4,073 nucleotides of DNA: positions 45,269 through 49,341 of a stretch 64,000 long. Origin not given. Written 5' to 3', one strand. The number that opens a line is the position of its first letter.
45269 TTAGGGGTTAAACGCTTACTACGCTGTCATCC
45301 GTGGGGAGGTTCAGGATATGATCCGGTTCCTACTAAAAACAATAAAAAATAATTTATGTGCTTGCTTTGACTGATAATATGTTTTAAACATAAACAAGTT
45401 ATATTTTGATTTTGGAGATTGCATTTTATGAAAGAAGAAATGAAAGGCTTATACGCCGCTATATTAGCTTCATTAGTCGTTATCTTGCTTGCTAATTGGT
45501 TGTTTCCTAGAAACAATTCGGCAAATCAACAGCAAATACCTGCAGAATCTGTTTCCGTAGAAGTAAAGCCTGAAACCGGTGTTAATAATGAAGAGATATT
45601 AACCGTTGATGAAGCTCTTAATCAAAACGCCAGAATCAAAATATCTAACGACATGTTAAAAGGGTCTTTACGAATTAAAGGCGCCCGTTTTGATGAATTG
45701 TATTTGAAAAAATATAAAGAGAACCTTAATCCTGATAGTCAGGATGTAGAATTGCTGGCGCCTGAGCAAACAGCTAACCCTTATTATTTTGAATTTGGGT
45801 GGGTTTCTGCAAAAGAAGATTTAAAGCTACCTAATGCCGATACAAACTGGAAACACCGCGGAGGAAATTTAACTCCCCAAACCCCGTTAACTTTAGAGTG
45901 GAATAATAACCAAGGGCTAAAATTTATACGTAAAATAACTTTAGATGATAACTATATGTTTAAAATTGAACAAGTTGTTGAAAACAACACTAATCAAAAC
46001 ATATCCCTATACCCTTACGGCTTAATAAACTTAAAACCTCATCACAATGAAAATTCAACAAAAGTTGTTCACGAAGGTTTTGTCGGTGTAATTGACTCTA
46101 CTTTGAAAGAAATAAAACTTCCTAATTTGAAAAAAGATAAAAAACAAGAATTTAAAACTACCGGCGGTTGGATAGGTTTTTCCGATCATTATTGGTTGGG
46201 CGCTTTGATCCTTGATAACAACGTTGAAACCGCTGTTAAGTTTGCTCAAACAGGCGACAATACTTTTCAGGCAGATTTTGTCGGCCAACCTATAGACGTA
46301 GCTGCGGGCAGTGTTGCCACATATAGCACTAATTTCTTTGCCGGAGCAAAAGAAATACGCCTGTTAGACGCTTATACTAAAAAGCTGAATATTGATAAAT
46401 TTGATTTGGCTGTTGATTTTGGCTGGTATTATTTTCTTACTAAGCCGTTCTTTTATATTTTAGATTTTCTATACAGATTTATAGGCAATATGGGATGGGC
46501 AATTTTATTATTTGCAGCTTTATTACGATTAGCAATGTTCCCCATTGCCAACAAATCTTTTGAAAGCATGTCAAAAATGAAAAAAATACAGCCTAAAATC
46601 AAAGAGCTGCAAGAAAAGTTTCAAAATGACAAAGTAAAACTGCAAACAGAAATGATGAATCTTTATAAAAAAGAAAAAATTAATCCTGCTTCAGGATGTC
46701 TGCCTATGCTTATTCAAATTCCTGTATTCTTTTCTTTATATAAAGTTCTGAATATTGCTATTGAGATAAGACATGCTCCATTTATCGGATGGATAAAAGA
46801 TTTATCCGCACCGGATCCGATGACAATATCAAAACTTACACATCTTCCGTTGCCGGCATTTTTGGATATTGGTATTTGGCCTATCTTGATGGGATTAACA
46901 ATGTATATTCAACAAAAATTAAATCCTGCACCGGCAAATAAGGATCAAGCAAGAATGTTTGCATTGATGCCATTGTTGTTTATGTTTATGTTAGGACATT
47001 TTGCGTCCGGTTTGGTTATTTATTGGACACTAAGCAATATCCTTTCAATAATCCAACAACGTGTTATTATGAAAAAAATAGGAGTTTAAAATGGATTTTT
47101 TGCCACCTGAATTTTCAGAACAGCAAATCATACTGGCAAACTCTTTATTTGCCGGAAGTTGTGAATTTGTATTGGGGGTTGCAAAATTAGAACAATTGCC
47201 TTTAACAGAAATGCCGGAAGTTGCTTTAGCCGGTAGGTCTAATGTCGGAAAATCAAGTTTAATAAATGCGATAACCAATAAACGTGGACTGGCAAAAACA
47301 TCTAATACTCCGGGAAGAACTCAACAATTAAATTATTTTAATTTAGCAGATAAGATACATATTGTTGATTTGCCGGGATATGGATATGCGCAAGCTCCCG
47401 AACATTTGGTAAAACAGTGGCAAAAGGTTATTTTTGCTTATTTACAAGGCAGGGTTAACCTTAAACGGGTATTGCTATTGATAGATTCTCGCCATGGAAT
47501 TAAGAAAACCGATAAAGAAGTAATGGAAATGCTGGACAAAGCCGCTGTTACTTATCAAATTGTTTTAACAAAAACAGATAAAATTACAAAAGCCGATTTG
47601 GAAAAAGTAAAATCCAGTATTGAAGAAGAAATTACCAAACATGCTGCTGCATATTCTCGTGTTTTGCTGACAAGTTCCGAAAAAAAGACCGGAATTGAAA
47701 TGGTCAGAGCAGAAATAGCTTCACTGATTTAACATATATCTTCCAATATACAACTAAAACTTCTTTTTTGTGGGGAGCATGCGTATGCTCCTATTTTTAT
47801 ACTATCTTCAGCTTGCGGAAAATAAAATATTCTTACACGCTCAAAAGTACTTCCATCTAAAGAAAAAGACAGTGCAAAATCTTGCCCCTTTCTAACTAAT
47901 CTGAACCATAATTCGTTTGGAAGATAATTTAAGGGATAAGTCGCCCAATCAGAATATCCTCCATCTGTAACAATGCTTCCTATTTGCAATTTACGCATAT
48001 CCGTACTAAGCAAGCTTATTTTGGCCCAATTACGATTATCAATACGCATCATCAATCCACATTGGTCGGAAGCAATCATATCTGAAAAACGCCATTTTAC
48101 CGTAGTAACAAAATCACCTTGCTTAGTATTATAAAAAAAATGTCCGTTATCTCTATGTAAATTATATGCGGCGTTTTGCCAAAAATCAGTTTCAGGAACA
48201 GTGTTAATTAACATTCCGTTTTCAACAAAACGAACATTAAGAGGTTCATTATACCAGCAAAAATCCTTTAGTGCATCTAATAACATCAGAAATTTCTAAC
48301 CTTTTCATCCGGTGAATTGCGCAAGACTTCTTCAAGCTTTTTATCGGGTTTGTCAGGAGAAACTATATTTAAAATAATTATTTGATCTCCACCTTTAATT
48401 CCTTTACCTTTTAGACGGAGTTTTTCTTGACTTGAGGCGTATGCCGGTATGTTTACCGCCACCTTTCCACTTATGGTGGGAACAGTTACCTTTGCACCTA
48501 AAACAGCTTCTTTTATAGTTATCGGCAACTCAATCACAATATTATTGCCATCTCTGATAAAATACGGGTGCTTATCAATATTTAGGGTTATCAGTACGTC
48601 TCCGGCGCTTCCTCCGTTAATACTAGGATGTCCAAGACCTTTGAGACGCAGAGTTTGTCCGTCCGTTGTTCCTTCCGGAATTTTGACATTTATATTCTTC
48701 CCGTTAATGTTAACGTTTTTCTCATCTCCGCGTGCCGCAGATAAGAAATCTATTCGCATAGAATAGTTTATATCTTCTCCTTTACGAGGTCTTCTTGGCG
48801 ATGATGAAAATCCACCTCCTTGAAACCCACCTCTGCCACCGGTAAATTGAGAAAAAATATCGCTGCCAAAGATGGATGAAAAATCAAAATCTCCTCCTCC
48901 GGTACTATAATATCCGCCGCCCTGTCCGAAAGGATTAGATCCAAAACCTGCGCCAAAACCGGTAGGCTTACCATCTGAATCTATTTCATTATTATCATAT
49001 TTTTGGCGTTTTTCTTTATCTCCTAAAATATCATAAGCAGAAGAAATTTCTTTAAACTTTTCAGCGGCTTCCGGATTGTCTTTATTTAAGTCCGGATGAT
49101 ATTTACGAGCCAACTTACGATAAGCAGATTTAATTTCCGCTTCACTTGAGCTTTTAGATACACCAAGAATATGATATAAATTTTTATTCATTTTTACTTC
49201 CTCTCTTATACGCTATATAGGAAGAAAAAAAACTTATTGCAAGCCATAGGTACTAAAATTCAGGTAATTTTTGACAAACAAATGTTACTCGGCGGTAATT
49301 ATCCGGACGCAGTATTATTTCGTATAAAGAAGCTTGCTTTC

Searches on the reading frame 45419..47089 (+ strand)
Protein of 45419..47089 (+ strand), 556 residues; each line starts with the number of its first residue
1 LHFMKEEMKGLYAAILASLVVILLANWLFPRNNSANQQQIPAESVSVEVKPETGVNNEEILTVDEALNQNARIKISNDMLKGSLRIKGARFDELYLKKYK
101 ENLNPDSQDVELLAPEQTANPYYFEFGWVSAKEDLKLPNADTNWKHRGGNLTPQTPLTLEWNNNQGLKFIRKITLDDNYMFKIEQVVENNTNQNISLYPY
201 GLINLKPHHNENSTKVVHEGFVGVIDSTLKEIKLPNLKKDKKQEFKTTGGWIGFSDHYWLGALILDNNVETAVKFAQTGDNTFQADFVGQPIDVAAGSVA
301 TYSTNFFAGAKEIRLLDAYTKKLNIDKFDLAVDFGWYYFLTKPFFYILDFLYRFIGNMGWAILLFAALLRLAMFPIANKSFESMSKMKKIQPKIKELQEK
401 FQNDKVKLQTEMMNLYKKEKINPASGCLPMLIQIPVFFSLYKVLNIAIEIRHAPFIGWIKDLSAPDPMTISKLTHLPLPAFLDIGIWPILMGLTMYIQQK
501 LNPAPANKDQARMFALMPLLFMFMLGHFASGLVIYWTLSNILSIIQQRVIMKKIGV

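Call 32: search_protein_families(library=pfam, proteins=[window:45419-47089:+], max_evalue=0.00001)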
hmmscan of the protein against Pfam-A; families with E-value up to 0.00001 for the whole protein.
window:45419-47089:+ (556 aa): 2 families
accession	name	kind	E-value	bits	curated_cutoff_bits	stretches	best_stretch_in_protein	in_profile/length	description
PF14849.12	YidC_periplas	-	9.9e-74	249.2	24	1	72-346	1-282/283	YidC periplasmic domain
PF02096.25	60KD_IMP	-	5.8e-60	202.4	35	1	358-552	1-163/163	60Kd inner membrane protein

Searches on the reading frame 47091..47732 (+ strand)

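Call 97: search_protein_families(library=pfam, proteins=[window:47091-47732:+], max_evalue=0.00001)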
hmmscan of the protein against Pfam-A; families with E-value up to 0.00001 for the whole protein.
window:47091-47732:+ (213 aa): 5 families
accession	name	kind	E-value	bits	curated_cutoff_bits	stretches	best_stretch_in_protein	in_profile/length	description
PF01926.29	MMR_HSR1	-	3.5e-23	82.3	21.9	1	43-161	1-113/113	50S ribosome-binding GTPase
PF02421.24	FeoB_N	-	4e-10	39.9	27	1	43-207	2-154/156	Ferrous iron transport protein B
PF03193.22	RsgA_GTPase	-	7.6e-09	36.1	30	0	43-97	108-168/174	RsgA GTPase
PF00009.33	GTP_EFTU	-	1.5e-08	34.9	26.5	1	127-207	96-180/188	Elongation factor Tu GTP binding domain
PF00350.29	Dynamin_N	-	8e-06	26.4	27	0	44-72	1-29/168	Dynamin family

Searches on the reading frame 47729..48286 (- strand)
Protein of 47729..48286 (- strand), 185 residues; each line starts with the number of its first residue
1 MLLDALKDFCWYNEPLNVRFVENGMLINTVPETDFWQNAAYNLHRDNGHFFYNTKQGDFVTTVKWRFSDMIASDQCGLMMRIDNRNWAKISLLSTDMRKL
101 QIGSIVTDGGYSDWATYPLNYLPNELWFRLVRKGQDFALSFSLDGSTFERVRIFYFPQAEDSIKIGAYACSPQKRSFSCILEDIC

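Call 97: search_protein_families(library=pfam, proteins=[window:47729-48286:-], max_evalue=0.00001)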
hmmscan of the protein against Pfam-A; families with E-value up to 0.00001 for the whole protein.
window:47729-48286:- (185 aa): 1 family
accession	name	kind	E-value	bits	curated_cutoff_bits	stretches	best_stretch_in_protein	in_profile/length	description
PF07081.18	DUF1349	-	4.1e-48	163.9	32.4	1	11-182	1-172/179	Protein of unknown function (DUF1349)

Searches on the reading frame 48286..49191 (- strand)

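Call 97: search_protein_families(library=pfam, proteins=[window:48286-49191:-], max_evalue=0.00001)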
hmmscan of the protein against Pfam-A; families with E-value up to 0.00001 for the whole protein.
window:48286-49191:- (301 aa): 2 families
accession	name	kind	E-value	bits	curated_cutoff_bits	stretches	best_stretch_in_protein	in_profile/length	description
PF01556.23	DnaJ_C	-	3.1e-36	125.1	26.6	1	141-279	1-152/152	DnaJ C terminal domain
PF00226.36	DnaJ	-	2.5e-27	95.2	27.8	1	4-66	1-63/63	DnaJ domain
